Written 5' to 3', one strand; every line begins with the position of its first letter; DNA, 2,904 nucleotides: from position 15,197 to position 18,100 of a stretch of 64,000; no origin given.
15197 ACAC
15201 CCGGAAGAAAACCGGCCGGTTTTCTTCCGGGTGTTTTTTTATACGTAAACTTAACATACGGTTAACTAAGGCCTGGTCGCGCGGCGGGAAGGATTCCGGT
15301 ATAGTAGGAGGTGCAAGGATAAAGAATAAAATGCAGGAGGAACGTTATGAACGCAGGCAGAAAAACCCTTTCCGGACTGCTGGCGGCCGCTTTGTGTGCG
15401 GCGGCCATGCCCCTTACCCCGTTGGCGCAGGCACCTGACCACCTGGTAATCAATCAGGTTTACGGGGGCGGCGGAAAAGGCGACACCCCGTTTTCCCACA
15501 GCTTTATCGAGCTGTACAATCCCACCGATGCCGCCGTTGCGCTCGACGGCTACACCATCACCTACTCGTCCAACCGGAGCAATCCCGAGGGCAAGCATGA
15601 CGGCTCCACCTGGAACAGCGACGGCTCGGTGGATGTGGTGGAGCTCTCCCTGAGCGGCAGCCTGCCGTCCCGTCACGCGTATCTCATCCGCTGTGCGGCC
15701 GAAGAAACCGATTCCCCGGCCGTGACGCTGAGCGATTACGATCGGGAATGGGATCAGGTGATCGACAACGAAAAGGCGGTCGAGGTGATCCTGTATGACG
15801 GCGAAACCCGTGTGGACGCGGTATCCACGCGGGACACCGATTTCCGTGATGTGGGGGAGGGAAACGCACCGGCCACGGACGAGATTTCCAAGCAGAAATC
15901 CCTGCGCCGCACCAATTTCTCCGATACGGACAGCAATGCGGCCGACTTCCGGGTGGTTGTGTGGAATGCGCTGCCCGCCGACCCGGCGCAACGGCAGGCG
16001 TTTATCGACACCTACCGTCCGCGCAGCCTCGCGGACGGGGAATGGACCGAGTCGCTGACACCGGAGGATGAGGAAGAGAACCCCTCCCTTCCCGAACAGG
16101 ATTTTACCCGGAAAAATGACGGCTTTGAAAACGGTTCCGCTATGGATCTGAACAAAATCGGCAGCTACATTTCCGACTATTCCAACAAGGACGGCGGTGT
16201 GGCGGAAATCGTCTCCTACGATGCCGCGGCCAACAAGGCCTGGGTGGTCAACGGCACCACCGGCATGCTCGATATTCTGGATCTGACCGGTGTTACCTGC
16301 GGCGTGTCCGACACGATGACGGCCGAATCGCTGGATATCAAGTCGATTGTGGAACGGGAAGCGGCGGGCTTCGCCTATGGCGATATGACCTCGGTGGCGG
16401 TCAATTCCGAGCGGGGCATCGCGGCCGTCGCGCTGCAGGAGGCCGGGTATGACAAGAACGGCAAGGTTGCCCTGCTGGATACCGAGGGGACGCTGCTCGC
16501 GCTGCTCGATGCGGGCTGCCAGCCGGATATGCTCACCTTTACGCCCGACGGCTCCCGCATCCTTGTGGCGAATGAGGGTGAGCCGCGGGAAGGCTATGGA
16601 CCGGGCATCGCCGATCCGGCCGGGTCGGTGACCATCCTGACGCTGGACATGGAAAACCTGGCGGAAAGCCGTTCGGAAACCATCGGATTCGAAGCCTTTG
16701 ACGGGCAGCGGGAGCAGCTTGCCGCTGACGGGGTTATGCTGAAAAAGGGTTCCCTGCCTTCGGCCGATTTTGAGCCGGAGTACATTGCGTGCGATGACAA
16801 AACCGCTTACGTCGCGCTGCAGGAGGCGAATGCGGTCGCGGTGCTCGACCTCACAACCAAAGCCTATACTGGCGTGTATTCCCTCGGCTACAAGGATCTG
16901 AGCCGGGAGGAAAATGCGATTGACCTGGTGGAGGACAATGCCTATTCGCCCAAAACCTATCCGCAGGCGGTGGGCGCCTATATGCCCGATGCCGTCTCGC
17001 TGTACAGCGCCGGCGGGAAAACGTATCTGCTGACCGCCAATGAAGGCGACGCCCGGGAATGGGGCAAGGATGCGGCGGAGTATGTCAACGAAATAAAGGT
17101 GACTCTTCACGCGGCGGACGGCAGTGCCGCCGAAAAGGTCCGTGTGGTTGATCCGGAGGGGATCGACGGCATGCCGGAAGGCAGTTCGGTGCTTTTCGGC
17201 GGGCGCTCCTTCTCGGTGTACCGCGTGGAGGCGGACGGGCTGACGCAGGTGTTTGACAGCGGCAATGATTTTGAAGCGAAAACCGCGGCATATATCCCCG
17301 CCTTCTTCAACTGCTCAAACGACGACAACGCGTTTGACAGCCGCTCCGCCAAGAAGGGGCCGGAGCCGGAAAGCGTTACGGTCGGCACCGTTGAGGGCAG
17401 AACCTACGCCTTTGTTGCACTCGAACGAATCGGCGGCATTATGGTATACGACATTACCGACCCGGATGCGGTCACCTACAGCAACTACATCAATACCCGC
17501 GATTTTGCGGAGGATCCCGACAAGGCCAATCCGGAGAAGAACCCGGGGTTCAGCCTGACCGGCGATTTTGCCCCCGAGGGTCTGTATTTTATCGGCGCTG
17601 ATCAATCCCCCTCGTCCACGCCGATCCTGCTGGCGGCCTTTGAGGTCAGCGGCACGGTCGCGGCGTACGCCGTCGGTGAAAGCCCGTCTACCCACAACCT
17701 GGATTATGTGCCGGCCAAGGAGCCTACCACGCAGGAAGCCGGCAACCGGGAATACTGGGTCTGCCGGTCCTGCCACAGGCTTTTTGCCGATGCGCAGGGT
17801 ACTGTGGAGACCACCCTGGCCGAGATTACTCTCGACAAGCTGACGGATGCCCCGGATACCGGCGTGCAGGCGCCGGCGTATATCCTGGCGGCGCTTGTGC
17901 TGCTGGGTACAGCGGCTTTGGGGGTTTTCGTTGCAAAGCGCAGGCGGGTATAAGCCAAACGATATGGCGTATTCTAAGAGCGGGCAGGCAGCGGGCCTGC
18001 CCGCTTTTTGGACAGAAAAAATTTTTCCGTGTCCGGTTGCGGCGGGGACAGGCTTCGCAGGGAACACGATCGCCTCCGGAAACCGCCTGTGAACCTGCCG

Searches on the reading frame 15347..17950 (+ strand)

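Call 87: search_protein_families(library=pfam, proteins=[window:15347-17950:+], max_evalue=0.00001)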
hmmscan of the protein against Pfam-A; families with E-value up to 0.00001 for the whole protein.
window:15347-17950:+ (868 aa): 2 families
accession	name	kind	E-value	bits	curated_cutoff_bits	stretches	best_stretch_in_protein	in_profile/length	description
PF22494.2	choice_anch_I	-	4.8e-79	266.9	32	1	274-775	3-488/489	Choice-of-anchor I domain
PF00932.25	LTD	-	4.3e-11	43.6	34.3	1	28-161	3-107/109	Lamin Tail Domain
